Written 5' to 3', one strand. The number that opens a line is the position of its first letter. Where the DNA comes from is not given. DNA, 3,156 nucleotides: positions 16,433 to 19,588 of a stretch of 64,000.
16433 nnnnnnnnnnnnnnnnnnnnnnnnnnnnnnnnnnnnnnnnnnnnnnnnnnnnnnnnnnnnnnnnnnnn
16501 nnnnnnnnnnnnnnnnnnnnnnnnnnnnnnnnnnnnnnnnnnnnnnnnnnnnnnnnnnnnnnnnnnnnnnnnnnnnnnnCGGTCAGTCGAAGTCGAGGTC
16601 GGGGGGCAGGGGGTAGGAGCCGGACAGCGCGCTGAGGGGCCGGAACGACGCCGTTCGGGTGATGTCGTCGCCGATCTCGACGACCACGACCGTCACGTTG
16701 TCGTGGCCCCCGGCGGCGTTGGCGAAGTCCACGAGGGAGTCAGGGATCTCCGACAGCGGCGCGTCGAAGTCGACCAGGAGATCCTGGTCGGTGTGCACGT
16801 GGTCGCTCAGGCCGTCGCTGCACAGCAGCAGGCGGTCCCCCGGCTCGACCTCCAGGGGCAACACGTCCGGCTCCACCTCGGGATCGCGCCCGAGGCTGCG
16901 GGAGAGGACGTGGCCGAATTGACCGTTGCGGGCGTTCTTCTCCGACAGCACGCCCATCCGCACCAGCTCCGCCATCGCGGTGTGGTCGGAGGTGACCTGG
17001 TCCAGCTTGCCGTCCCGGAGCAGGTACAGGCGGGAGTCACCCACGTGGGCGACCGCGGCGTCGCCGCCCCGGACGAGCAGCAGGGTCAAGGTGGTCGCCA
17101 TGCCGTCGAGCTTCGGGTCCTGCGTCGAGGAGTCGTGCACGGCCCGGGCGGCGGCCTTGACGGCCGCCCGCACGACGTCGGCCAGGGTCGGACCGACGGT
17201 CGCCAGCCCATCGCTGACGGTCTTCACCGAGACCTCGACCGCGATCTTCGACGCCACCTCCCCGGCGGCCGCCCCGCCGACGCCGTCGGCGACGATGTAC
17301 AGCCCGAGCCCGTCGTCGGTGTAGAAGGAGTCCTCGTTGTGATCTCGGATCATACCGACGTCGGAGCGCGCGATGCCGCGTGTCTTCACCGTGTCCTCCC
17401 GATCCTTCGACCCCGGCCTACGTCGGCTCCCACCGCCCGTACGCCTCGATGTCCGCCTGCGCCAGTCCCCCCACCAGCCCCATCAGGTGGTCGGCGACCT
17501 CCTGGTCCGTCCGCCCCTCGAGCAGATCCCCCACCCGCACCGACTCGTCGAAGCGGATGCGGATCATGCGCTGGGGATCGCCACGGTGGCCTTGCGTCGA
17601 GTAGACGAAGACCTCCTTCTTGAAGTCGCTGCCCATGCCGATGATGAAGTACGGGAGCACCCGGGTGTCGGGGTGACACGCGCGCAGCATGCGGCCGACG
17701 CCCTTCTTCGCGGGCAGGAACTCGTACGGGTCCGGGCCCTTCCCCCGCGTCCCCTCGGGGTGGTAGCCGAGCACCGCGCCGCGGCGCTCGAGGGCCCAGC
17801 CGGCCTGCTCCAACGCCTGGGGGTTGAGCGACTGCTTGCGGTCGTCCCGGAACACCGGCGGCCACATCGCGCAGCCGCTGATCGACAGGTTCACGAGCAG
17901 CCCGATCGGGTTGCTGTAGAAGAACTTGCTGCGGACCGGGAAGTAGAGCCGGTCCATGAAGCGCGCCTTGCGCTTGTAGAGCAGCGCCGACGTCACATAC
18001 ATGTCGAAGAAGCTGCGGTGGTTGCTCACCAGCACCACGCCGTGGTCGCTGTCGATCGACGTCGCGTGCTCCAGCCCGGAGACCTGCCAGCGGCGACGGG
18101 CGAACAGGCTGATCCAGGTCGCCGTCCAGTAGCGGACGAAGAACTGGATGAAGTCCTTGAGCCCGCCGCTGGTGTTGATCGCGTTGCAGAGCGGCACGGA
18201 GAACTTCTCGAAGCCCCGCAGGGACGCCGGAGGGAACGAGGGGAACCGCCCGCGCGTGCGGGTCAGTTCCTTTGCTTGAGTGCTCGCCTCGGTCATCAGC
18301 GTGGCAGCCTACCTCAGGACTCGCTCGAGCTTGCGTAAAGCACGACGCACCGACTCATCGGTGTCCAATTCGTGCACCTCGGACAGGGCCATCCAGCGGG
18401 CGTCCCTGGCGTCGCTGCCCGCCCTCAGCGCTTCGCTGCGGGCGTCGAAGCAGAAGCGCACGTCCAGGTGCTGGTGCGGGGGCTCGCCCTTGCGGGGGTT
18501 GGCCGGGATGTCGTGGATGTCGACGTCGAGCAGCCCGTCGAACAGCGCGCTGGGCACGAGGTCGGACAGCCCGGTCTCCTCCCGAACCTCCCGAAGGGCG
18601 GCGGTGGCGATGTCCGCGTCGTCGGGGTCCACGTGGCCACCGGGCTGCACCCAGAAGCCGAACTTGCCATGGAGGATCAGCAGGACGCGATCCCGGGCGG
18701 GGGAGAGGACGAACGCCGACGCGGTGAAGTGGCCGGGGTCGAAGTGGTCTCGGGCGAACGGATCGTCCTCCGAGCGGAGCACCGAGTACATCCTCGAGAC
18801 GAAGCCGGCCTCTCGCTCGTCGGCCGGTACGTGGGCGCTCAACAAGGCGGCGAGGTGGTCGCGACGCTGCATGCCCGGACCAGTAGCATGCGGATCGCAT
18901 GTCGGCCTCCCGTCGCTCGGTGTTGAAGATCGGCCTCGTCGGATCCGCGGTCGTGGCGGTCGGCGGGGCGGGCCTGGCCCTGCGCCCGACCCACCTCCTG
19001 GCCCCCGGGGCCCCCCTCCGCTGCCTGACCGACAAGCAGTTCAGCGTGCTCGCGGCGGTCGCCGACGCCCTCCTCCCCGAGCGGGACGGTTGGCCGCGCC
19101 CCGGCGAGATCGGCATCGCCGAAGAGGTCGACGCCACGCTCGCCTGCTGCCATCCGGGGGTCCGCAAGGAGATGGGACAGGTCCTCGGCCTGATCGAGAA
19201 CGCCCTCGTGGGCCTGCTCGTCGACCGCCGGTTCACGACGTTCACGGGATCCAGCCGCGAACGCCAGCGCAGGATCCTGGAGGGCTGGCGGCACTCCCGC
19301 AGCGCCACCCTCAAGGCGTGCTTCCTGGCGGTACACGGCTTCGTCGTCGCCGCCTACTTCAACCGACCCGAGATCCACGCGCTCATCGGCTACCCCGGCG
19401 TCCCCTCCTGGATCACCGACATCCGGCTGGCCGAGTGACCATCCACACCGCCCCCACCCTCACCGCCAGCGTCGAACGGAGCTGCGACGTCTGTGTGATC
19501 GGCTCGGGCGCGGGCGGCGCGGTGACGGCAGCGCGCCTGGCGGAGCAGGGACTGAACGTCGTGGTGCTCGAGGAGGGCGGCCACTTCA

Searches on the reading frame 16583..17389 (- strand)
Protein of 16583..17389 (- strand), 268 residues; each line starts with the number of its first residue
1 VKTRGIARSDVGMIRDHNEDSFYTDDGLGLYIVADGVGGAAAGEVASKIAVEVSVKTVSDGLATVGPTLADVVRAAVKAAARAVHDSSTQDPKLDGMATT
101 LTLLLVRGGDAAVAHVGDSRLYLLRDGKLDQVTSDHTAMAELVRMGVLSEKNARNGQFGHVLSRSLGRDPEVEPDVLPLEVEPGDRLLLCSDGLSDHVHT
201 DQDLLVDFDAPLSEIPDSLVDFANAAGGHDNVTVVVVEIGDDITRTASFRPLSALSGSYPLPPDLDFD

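Call 4: search_protein_families(library=pfam, proteins=[window:16583-17389:-], max_evalue=0.01)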
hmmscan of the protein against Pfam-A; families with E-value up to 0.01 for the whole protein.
window:16583-17389:- (268 aa): 3 families
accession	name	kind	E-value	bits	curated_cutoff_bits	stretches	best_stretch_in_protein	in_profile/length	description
PF13672.11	PP2C_2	-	1.5e-22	80.7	24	1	17-205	11-185/209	Protein phosphatase 2C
PF00481.26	PP2C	-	1.7e-11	44.7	20.3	1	25-202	31-220/255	Protein phosphatase 2C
PF07228.17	SpoIIE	-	1.5e-06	28.7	25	1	53-239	24-191/192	Stage II sporulation protein E (SpoIIE)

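Call 5: search_protein_families(library=ncbifam, proteins=[window:16583-17389:-], max_evalue=0.01)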
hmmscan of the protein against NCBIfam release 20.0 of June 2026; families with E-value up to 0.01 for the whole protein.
window:16583-17389:- (268 aa): 2 families
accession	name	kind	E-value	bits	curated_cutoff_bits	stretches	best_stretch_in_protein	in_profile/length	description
NF033484.1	Stp1_PP2C_phos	equivalog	8.3e-65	218.5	230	1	9-238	2-232/232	Stp1/IreP family PP2C-type Ser/Thr phosphatase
NF011149.0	PRK14559.1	equivalog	5e-41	141.2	374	1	6-239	375-631/642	serine/threonine phosphatase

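Call 60: search_protein_families(library=padloc, proteins=[window:16583-17389:-], max_evalue=0.001)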
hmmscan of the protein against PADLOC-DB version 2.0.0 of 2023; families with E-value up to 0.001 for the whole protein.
window:16583-17389:- (268 aa): 2 families
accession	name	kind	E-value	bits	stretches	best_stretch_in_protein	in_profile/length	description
PDLC04518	PDC-M21C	-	1.1e-13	49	1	1-193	1-185/243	-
PDLC04519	PDC-M21C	-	5.4e-06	24.2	1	9-215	8-202/224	-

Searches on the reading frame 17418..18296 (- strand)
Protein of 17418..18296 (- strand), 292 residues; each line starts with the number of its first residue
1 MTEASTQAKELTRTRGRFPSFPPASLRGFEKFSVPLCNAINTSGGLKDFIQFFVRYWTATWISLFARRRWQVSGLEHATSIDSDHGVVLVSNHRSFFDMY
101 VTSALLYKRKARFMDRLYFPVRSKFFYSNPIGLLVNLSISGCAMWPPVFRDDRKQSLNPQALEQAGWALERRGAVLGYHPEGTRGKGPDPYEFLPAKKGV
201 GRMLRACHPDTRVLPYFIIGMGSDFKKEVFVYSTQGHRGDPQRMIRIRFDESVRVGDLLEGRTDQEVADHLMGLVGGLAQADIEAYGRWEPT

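Call 4: search_protein_families(library=pfam, proteins=[window:17418-18296:-], max_evalue=0.01)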
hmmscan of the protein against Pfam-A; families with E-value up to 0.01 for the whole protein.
window:17418-18296:- (292 aa): 1 family
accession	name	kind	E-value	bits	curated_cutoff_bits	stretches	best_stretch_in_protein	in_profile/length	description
PF01553.26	Acyltransferase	-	4.7e-13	49.5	23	1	72-217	4-130/132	Acyltransferase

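Call 5: search_protein_families(library=ncbifam, proteins=[window:17418-18296:-], max_evalue=0.01)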
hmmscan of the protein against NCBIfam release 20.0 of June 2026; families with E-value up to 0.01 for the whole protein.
window:17418-18296:- (292 aa): 4 families
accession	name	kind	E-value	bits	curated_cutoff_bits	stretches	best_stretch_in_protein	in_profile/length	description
TIGR00530.1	AGP_acyltrn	subfamily_domain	1.5e-05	24.7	102.95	0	152-200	68-113/130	1-acylglycerol-3-phosphate O-acyltransferase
NF010621.0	PRK14014.1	domain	2e-05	23.8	186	1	47-110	49-112/301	acetyltransferase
NF058536.1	LPAAT_acyl_YihG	equivalog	0.00024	20.5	260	1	48-109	48-106/290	1-acylglycerol-3-phosphate O-acyltransferase, YihG family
NF006386.0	PRK08633.1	equivalog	0.0027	15.5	1221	1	61-254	420-587/1147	acyl-[ACP]--phospholipid O-acyltransferase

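Call 27: find_related_loci(query=window:17418-18296:-, collection=metagenome_contigs, flank=8000)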
Query window:17418-18296:- (292 aa) in metagenome_contigs; peptide patterns used: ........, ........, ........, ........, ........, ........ (x = any residue, [..] = any of these).
147 stretches matched a pattern; 21 encode a relative of the query (tblastn E <= 1e-3); 21 distinct loci.
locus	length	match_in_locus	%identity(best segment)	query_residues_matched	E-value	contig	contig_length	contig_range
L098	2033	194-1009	70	16-289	1e-142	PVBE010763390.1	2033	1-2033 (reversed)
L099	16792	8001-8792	52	17-282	2e-90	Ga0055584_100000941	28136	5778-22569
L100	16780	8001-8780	48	16-281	8e-83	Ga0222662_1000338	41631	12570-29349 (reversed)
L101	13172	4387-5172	50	18-282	6e-79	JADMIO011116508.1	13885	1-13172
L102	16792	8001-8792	46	19-285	1e-78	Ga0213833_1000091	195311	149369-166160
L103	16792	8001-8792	46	19-285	1e-78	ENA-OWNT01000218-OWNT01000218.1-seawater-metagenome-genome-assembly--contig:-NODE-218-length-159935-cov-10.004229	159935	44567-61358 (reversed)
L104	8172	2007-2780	48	18-282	3e-75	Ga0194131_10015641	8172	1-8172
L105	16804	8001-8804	45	19-287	1e-72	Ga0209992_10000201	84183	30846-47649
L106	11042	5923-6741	44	8-278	2e-69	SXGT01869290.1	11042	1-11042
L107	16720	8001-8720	46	12-258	6e-69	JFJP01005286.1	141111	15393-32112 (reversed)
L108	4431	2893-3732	41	3-282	1e-68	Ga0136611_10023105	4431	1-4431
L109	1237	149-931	44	18-282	2e-72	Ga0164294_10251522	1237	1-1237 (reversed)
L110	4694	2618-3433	43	9-278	2e-66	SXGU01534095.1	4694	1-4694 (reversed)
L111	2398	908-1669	42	24-282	5e-67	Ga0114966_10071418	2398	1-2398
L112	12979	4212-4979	43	26-284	2e-65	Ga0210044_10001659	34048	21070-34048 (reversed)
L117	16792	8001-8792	46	19-285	1e-78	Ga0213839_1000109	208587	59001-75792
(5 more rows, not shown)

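Call 32: search_protein_families(library=pfam, proteins=[L102:484-1110:+, L102:960-2648:+, L102:4089-5549:+, L102:5066-6094:+, L102:7007-7945:+, L102:7938-8852:+, L102:8944-12144:+, L099:6398-7924:+, L099:7818-8846:+, L099:8926-10311:+], max_evalue=0.001)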
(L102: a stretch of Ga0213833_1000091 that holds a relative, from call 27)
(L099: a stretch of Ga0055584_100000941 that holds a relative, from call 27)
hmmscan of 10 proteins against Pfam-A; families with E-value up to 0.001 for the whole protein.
L102:484-1110:+ (208 aa): 1 family
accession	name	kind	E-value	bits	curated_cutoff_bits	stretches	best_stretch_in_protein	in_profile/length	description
PF13618.11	Gluconate_2-dh3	-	1.4e-05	25.9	23.4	1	46-166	2-134/135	Gluconate 2-dehydrogenase subunit 3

L102:960-2648:+ (562 aa): 6 families
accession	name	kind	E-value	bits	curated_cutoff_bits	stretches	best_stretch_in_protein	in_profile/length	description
PF00732.25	GMC_oxred_N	-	9e-45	153.6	23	1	115-334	1-218/218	GMC oxidoreductase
PF05199.19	GMC_oxred_C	-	2.8e-20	73.7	24.6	1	432-551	21-139/139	GMC oxidoreductase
PF01266.30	DAO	-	3.4e-05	24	27.9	1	69-374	1-260/353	FAD dependent oxidoreductase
PF01494.25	FAD_binding_3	-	0.00012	21.9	22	1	67-100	1-34/349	FAD binding domain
PF13450.12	NAD_binding_8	-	0.00022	21.9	21.9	1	72-101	1-30/68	NAD(P)-binding Rossmann-like domain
PF07992.20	Pyr_redox_2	-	0.00083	19.3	26.1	0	69-112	2-40/291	Pyridine nucleotide-disulphide oxidoreductase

L102:4089-5549:+ (486 aa): 1 family
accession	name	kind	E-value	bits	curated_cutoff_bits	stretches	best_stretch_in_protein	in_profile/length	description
PF02386.22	TrkH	-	3.6e-55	187.8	27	1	45-479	10-491/502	Cation transport protein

L102:5066-6094:+ (342 aa): 1 family
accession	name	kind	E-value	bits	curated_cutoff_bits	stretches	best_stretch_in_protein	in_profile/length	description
PF00293.34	NUDIX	-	6.7e-14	52.5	21.1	1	209-325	5-119/134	NUDIX domain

L102:7007-7945:+ (312 aa): 0 families

L102:7938-8852:+ (304 aa): 1 family
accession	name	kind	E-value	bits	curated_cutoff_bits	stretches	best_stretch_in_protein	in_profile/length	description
PF01553.26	Acyltransferase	-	6e-12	45.9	23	1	87-219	13-130/132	Acyltransferase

L102:8944-12144:+ (1066 aa): 1 family
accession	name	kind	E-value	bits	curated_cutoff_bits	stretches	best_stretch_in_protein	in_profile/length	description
PF01839.29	FG-GAP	-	0.0003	21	22.1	0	922-933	9-20/37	FG-GAP repeat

L099:6398-7924:+ (508 aa): 1 family
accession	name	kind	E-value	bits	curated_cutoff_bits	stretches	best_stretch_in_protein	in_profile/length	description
PF00293.34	NUDIX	-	8.6e-13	48.9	21.1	1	369-489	4-121/134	NUDIX domain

L099:7818-8846:+ (342 aa): 1 family
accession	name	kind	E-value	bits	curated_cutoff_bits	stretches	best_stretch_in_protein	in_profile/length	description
PF01553.26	Acyltransferase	-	6.7e-12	45.8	23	1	129-262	13-131/132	Acyltransferase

L099:8926-10311:+ (461 aa): 0 families

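Call 54: search_solved_structures(query=window:17418-18296:-, max_evalue=0.1)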
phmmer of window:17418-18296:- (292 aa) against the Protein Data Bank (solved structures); distinct sequences matched with E-value up to 0.1: 0.

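Call 60: search_protein_families(library=padloc, proteins=[window:17418-18296:-], max_evalue=0.001)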
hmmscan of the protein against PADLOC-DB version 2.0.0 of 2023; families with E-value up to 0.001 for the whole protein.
window:17418-18296:- (292 aa): 0 families

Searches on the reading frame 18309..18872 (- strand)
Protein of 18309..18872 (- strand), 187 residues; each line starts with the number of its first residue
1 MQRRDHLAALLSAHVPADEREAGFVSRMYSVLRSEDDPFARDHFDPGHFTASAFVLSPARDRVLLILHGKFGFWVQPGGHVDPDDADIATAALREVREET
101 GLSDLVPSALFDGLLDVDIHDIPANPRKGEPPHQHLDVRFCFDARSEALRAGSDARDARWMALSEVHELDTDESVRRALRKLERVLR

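Call 4: search_protein_families(library=pfam, proteins=[window:18309-18872:-], max_evalue=0.01)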
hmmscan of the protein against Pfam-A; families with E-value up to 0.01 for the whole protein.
window:18309-18872:- (187 aa): 2 families
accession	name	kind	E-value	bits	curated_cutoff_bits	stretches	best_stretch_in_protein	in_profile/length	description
PF00293.34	NUDIX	-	8.6e-15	55.4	21.1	1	50-178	5-130/134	NUDIX domain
PF22327.2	Nudt16-like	-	0.003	18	27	1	54-102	16-63/161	U8 snoRNA-decapping enzyme-like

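Call 5: search_protein_families(library=ncbifam, proteins=[window:18309-18872:-], max_evalue=0.01)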
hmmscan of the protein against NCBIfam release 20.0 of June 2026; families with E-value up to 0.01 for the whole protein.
window:18309-18872:- (187 aa): 12 families
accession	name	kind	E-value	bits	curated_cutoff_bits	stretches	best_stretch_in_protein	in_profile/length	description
NF003788.0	PRK05379.1-5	equivalog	6.3e-10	38.9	354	1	38-170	203-333/351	bifunctional nicotinamide-nucleotide adenylyltransferase/Nudix hydroxylase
NF003786.0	PRK05379.1-2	equivalog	2.9e-08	33.3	397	1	47-167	217-336/354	bifunctional nicotinamide-nucleotide adenylyltransferase/Nudix hydroxylase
NF003787.0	PRK05379.1-4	equivalog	8.2e-08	31.6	449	1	71-167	232-325/346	bifunctional nicotinamide-nucleotide adenylyltransferase/Nudix hydroxylase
NF003791.0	PRK05379.2-3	equivalog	1.3e-07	31.1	409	1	29-167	183-319/340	bifunctional nicotinamide-nucleotide adenylyltransferase/Nudix hydroxylase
NF003790.0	PRK05379.2-2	equivalog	5.5e-06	25.7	403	1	29-167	198-333/354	bifunctional nicotinamide mononucleotide adenylyltransferase/ADP-ribose pyrophosphatase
NF006961.0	PRK09438.1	equivalog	0.00033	20.1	103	1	62-105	21-65/151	dihydroneopterin triphosphate diphosphatase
NF003785.0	PRK05379.1-1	equivalog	0.00084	18.6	418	1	42-166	197-320/347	bifunctional nicotinamide-nucleotide adenylyltransferase/Nudix hydroxylase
NF007980.0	PRK10707.1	equivalog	0.0012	18.4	134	1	75-102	63-90/192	CoA pyrophosphatase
NF052459.1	OxoGTPPhMutT1Mycb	equivalog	0.0018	17.4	475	1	62-103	19-59/292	8-oxo-(d)GTP phosphatase MutT1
TIGR02705.1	nudix_YtkD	equivalog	0.0042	16.6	154.4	1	53-101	27-73/156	RNA deprotection pyrophosphohydrolase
NF041652.1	Nud_hyd_Dein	equivalog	0.0058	16.9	200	0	61-103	25-73/152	Nudix hydrolase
NF001938.0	PRK00714.1-5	equivalog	0.0097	15.3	116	0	73-104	46-76/172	RNA pyrophosphohydrolase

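Call 55: search_solved_structures(query=window:18309-18872:-, max_evalue=0.001)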
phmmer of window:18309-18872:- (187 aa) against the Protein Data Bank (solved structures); distinct sequences matched with E-value up to 0.001: 7.
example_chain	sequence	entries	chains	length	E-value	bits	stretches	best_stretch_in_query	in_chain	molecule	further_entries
3fcm_A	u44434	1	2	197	9.5e-13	51.7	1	14-169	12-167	Hydrolase, NUDIX family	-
1jrk_A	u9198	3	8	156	5e-09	39.6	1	60-179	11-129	Nudix homolog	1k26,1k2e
1vc8_A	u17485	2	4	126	6.1e-06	29.5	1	60-104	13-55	Ndx1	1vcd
1vc9_A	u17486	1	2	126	1.6e-05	28.2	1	60-104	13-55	Ndx1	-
2qjo_A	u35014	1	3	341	3.2e-05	27.2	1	29-168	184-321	Bifunctional NMN adenylyltransferase/Nudix hydrolase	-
3f6a_A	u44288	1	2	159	7.6e-05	26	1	48-111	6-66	Hydrolase, NUDIX family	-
2qjt_B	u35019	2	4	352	0.0002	24.6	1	43-164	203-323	Nicotinamide-nucleotide adenylyltransferase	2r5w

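Call 60: search_protein_families(library=padloc, proteins=[window:18309-18872:-], max_evalue=0.001)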
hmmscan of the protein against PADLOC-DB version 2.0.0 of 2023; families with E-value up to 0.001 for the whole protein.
window:18309-18872:- (187 aa): 0 families

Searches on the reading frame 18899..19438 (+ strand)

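Call 7: search_protein_families(library=pfam, proteins=[window:18899-19438:+], max_evalue=0.01)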
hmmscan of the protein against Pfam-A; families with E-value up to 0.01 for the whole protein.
window:18899-19438:+ (179 aa): 2 families
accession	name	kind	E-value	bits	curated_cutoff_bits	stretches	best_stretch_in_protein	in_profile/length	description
PF13618.11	Gluconate_2-dh3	-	7.4e-06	26.8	23.4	1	46-167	2-135/135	Gluconate 2-dehydrogenase subunit 3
PF10518.14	TAT_signal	-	0.0046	17.3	22.7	1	4-22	3-21/21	TAT (twin-arginine translocation) pathway signal sequence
